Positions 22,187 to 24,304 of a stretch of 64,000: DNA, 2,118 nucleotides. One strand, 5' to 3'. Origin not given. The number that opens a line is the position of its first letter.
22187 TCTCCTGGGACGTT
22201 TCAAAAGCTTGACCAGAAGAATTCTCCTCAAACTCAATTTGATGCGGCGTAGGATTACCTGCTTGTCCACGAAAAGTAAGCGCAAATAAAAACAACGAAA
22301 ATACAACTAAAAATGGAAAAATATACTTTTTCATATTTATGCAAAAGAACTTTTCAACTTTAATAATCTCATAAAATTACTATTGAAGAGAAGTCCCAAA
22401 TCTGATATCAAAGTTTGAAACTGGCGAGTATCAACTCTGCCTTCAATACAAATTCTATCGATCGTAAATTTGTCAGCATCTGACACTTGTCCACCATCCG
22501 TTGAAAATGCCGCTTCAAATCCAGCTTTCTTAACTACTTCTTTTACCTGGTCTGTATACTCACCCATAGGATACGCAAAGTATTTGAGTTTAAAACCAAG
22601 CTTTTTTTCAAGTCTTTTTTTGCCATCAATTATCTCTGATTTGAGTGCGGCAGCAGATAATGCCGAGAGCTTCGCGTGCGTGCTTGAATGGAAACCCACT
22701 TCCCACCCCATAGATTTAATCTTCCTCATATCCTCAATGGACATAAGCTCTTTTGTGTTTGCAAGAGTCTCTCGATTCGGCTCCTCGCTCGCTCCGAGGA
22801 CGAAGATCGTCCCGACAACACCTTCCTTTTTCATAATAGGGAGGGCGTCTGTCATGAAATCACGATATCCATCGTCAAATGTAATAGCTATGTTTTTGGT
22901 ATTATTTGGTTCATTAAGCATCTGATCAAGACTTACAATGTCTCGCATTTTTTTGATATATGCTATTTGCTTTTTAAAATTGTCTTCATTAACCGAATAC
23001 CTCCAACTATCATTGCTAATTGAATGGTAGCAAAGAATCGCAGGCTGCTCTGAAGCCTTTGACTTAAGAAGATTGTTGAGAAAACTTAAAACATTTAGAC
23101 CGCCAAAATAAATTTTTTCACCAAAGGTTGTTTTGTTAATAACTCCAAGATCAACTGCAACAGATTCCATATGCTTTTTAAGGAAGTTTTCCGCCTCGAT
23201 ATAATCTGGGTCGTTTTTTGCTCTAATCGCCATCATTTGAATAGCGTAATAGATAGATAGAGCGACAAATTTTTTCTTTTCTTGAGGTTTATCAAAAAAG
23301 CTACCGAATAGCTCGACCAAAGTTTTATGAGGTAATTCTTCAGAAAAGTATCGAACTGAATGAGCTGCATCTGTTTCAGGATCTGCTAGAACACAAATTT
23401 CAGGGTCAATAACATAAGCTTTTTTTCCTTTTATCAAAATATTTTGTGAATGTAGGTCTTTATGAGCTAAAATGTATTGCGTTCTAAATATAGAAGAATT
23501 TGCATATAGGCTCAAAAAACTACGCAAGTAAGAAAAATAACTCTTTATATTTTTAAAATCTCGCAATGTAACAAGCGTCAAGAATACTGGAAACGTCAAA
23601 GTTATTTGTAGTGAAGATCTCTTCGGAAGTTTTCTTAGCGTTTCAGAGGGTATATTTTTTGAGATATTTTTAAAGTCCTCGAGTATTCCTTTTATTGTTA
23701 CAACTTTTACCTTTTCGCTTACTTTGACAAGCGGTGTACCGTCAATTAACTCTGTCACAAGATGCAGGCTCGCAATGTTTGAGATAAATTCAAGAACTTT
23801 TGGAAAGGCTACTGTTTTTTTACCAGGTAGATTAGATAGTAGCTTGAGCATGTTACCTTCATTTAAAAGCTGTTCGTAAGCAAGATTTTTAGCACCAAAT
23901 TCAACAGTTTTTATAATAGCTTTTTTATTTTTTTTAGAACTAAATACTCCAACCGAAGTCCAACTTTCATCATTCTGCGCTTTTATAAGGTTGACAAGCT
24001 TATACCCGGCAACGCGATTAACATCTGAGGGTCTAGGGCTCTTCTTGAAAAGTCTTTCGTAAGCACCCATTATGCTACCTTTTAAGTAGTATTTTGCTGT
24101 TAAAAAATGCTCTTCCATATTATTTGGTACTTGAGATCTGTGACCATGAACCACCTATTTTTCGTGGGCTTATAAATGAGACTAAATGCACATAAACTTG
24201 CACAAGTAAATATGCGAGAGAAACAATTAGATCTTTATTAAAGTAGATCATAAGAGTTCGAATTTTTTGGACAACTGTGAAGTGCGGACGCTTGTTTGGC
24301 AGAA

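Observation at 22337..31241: Three unusual enzyme fusions in the glycan locus: kinase-fold+CE4 deacetylase, DegT aminotransferase+GT2, and Wzx-like flippase+GT4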

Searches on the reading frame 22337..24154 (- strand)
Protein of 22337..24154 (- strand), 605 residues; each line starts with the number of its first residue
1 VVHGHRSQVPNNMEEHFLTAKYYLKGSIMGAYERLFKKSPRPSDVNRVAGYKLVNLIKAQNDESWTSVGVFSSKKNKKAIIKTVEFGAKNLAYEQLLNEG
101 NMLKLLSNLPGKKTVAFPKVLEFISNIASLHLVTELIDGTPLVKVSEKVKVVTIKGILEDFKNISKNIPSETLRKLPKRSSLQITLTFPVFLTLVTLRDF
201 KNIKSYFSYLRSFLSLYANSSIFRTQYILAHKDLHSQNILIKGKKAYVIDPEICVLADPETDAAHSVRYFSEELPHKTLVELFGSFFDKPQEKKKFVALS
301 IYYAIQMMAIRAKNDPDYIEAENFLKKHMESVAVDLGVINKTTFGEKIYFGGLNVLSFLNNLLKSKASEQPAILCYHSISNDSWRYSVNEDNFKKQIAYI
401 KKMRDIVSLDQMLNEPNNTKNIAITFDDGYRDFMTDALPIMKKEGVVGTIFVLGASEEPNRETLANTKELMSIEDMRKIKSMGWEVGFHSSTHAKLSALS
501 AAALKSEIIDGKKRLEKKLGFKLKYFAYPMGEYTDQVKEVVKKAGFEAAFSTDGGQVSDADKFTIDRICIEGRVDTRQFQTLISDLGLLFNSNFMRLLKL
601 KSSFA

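Call 4: search_protein_families(library=pfam, proteins=[window:22337-24154:-], max_evalue=0.01)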
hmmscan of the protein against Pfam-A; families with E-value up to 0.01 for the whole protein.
window:22337-24154:- (605 aa): 4 families
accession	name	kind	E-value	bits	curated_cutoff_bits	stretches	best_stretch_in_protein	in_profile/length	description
PF01522.26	Polysacc_deac_1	-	1.1e-25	90.4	23.1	1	416-548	3-123/124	Polysaccharide deacetylase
PF01636.29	APH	-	1.6e-06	28.5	23.2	1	227-281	168-224/239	Phosphotransferase enzyme family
PF10096.14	DUF2334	-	0.00011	22.3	26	1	438-552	22-146/203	Uncharacterized protein conserved in bacteria (DUF2334)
PF19974.5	TCAD9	-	0.0094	15.6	40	0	207-250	281-320/429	Ternary complex associated domain 9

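Call 6: search_protein_families(library=ncbifam, proteins=[window:22337-24118:-], max_evalue=0.1)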
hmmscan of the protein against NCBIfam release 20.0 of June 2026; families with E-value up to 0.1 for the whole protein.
window:22337-24118:- (593 aa): 19 families
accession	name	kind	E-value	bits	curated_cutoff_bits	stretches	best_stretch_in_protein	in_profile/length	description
TIGR03938.2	deacetyl_PgaB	equivalog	5.7e-15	54.6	321.9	2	360-431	4-87/621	poly-beta-1,6-N-acetyl-D-glucosamine N-deacetylase PgaB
TIGR02764.1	spore_ybaN_pdaB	equivalog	5.3e-14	52.4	237.4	1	405-536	3-123/191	polysaccharide deacetylase family sporulation protein PdaB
TIGR03933.1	PIA_icaB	equivalog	7.5e-14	51.8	248.35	1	364-559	23-230/245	intercellular adhesin biosynthesis polysaccharide N-deacetylase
TIGR02884.1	spore_pdaA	equivalog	7.3e-13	48.7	298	1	372-538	2-157/224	delta-lactam-biosynthetic de-N-acetylase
TIGR04243.1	nodulat_NodB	equivalog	6.1e-11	42.2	240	1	408-536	2-120/197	chitooligosaccharide deacetylase NodB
NF045820.1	PgAcgDacpgdA_Strep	equivalog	6.3e-11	41.7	800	1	396-528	256-377/463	peptidoglycan-N-acetylglucosamine deacetylase PgdA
NF045821.1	PgAcgDacpgdA1_Bac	equivalog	6.1e-09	35.2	400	1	402-526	82-196/282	peptidoglycan-N-acetylglucosamine deacetylase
NF011177.0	PRK14582.1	equivalog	7.3e-09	34.4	923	2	500-573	234-307/671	poly-beta-1,6-N-acetyl-D-glucosamine N-deacetylase PgaB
TIGR02873.1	spore_ylxY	hypoth_equivalog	8.7e-09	35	391.5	1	373-533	45-199/268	probable sporulation protein, polysaccharide deacetylase family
NF011176.0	PRK14581.1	equivalog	3.2e-06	25.6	1091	1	360-431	50-130/673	poly-beta-1,6-N-acetyl-D-glucosamine N-deacetylase PgaB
NF050820.1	PolSacchBiosHfsH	equivalog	3.3e-05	23.7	400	1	408-560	34-182/249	oligosaccharide deacetylase HfsH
NF033068.1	APH_3p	equivalog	6e-05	22.7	205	1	51-273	21-234/255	APH(3') family aminoglycoside O-phosphotransferase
NF045822.1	PgAcgDacpgdA2_Bac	equivalog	0.00039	19.8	400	1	408-482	70-132/274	peptidoglycan-N-acetylglucosamine deacetylase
TIGR02721.1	ycfN_thiK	equivalog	0.0017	17.6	299.45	1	199-270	130-200/256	thiamine kinase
TIGR03724.2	arch_bud32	equivalog_domain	0.0032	17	125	1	217-262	106-151/193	KEOPS complex kinase/ATPase Bud32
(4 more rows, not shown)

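Call 10: find_homologous_proteins(query=window:22337-24118:-)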
Query window:22337-24118:- (593 aa): 248 proteins with E <= 0.001 among 8000 candidates; the best 120 are listed.
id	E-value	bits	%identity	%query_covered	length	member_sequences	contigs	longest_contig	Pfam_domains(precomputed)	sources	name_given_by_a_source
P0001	0.0e+0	1305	100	100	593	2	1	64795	PF01522.27,PF01636.30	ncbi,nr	ncbi:MAG TPA: polysaccharide deacetylase family protein [Patescibacteria group bacterium]|nr:polysac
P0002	9.4e-173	594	48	99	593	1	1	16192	PF10096.15,PF01522.27,PF01636.30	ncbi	-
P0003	5.8e-147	509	44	100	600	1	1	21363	PF01522.27,PF01636.30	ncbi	-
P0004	2.2e-138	480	42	99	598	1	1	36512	PF01522.27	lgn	-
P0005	2.8e-133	464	42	100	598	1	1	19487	PF01522.27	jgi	-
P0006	1.0e-89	320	35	88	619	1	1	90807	PF10096.15,PF01522.27,PF01636.30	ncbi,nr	ncbi:MAG: polysaccharide deacetylase family protein [Candidatus Curtissbacteria bacterium]|nr:polysa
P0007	4.9e-39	152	36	44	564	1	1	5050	PF01522.27,PF01636.30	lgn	-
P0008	1.7e-37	147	33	40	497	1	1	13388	PF13489.13,PF01522.27,PF08241.19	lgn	-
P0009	4.9e-21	93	47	13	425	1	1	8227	PF03065.21,PF01522.27,PF22674.3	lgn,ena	-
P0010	1.2e-20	92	38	21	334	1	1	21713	PF01522.27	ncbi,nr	ncbi:MAG: polysaccharide deacetylase family protein [Desulfonauticus sp.]|nr:polysaccharide deacetyl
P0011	1.5e-20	91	36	17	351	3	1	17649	PF01522.27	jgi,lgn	jgi:peptidoglycan/xylan/chitin deacetylase (PgdA/CDA1 family)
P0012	2.8e-20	91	36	20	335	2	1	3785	PF01522.27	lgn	-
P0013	1.1e-19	89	32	34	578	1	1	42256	PF13632.13,PF13641.13,PF01522.27,PF00535.33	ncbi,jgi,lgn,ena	-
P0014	1.9e-19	88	33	16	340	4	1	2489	PF01522.27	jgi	-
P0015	2.9e-19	87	40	15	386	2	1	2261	PF01522.27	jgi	-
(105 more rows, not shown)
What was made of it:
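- The window comes from a metagenome-assembled genome (call 10).
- Tried and rejected: The word-indexed protein search made fusion (i) look extremely rare, with about 7 proteins (call 10).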

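Call 27: find_encoding_contigs(protein=P0002, flank=10000, max_places=2)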
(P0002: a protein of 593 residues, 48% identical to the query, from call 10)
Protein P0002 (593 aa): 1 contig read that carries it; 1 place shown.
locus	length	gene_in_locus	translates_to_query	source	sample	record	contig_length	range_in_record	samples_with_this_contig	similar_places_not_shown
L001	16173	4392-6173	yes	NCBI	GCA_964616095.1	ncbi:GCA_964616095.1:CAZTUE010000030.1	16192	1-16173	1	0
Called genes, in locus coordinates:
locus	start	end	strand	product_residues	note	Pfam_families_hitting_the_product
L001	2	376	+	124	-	?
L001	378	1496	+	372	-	PF13439:Glyco_transf_4, PF20706:GT4-conflict, PF00534:Glycos_transf_1, PF13692:Glyco_trans_1_4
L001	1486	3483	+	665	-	PF01041:DegT_DnrJ_EryC1, PF00155:Aminotran_1_2 (weak), PF01053:Cys_Met_Meta_PP, PF01212:Beta_elim_lyase (weak), PF00535:Glycos_transf_2, PF13641:Glyco_tranf_2_3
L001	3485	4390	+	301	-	PF00535:Glycos_transf_2, PF13641:Glyco_tranf_2_3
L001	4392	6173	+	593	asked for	PF01636:APH (weak), PF10096:DUF2334 (weak), PF01522:Polysacc_deac_1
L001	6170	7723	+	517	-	-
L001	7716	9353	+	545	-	-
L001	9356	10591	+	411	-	-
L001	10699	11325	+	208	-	-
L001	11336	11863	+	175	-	PF04203:Sortase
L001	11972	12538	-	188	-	PF04203:Sortase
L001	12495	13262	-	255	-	-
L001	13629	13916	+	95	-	-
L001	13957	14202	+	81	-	-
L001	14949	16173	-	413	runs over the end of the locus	?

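Call 28: find_encoding_contigs(protein=P0004, flank=10000, max_places=2)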
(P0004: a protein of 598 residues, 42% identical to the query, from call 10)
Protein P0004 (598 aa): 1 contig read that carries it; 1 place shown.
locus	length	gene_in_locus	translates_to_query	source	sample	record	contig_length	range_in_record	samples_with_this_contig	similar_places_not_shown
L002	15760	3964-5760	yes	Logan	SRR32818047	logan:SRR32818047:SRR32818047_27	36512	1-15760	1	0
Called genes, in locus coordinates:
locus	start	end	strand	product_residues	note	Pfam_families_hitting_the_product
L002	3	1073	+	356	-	?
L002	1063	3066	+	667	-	PF01041:DegT_DnrJ_EryC1, PF01212:Beta_elim_lyase, PF13506:Glyco_transf_21 (weak), PF00535:Glycos_transf_2, PF10111:Glyco_tranf_2_2 (weak), PF13641:Glyco_tranf_2_3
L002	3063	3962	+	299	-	PF00535:Glycos_transf_2, PF13641:Glyco_tranf_2_3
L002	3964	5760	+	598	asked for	PF01522:Polysacc_deac_1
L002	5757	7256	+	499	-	-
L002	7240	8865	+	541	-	-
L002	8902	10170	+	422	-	-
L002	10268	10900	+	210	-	-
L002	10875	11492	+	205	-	PF04203:Sortase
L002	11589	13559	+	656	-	-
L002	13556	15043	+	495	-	PF00535:Glycos_transf_2, PF13641:Glyco_tranf_2_3, PF13506:Glyco_transf_21, PF13632:Glyco_trans_2_3, PF03552:Cellulose_synt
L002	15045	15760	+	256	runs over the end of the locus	PF00364:Biotin_lipoyl (faint), PF25973:BSH_CzcB (weak), PF25917:BSH_RND (weak), PF25919:BSH_CusB, PF25984:BSH_YknX (weak)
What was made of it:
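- Tried and rejected: The idea that the GrpB-like ORF is a chance insertion specific to this window was suggested by its absence from L001 and L002 (calls 27, 28).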

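Call 50: find_related_loci(query=A1, collection=genome_contigs, flank=10000)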
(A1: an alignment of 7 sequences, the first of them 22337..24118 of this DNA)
Query A1 (593 aa) in genome_contigs; peptide patterns used: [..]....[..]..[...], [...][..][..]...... (x = any residue, [..] = any of these).
600 stretches matched a pattern (row limit reached: there are more); 568 encode a relative of the query (tblastn E <= 1e-3); the best 80 are kept; 80 distinct loci.
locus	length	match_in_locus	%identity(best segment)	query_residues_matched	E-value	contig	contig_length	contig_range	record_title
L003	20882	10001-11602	39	56-589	2e-110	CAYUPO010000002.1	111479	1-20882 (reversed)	MAG TPA_asm: uncultured Gammaproteobacteria bacterium isolate SRP286056_co1_297 genome assembly, contig: NODE_122_length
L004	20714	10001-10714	35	343-576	6e-42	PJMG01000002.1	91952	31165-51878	MAG: Candidatus Levyibacteriota bacterium isolate Amazon_FNV_2010_10_8_1 contig_65_196552648_length_91952_multi_4_in_0_o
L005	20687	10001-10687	29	341-568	3e-31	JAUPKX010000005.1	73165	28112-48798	MAG: Patescibacteria group bacterium isolate erpe_2018_pw_0hr_WHONDRS-PP48-000085_B_bin.9 scaffold_542707, whole genome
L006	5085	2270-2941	34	361-568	2e-29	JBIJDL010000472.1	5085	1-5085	MAG: Candidatus Hydrogenedentales bacterium isolate ME2006-08-22D15_3300044611_group2_bin248 Rohwer_bin1462_scaffold_312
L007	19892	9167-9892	30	361-587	1e-29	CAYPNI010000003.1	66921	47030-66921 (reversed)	MAG TPA_asm: uncultured Nitrospirales bacterium isolate SRP237561_co1_132 genome assembly, contig: NODE_548_length_66921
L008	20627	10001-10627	33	359-564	4e-29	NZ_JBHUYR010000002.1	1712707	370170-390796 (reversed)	Streptomyces sp. NPDC057280 NPDC057280_383_C10.ctg-0002, whole genome shotgun sequence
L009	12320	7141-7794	33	361-564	1e-27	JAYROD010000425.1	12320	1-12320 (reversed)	MAG: Fimbriimonadaceae bacterium isolate XM2_XAASGE4bin.6 k141_1280849, whole genome shotgun sequence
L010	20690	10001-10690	32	356-578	1e-27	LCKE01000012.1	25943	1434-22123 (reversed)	MAG: Parcubacteria group bacterium GW2011_GWF2_45_11 UW91_C0012, whole genome shotgun sequence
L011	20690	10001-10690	29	350-571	8e-27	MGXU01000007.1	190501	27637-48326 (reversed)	MAG: Gammaproteobacteria bacterium RIFCSPHIGHO2_12_FULL_36_30 rifcsphigho2_12_scaffold_30, whole genome shotgun sequence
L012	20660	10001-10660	34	358-560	5e-27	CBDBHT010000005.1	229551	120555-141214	MAG: Candidatus Azotimanducaceae bacterium isolate d05c83b8-ac0e-43e4-8f3d-63fae8a00316 genome assembly, contig: contig_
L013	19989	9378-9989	32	361-555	2e-26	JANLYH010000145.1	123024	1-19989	MAG: Pyrinomonadaceae bacterium isolate OTE_14_metabat.353 OTE_14_k141_2015218, whole genome shotgun sequence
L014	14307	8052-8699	31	360-560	3e-26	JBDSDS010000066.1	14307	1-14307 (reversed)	MAG: Chloroflexia bacterium isolate cluster1_bin.187 k127_1927002, whole genome shotgun sequence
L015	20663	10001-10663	31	351-556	6e-26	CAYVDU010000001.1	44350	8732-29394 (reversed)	MAG TPA_asm: uncultured bacterium isolate SRP287051_co2_217 genome assembly, contig: NODE_1862_length_44350_cov_11.07908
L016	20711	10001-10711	31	336-556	8e-26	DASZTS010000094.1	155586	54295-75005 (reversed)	MAG TPA_asm: Pirellulales bacterium isolate SMAG_U6082 k141_512238, whole genome shotgun sequence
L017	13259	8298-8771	38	408-560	1e-25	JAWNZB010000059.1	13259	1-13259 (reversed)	MAG: Candidatus Igneacidithiobacillus chanchocoensis isolate mCHCt20 spades_1551, whole genome shotgun sequence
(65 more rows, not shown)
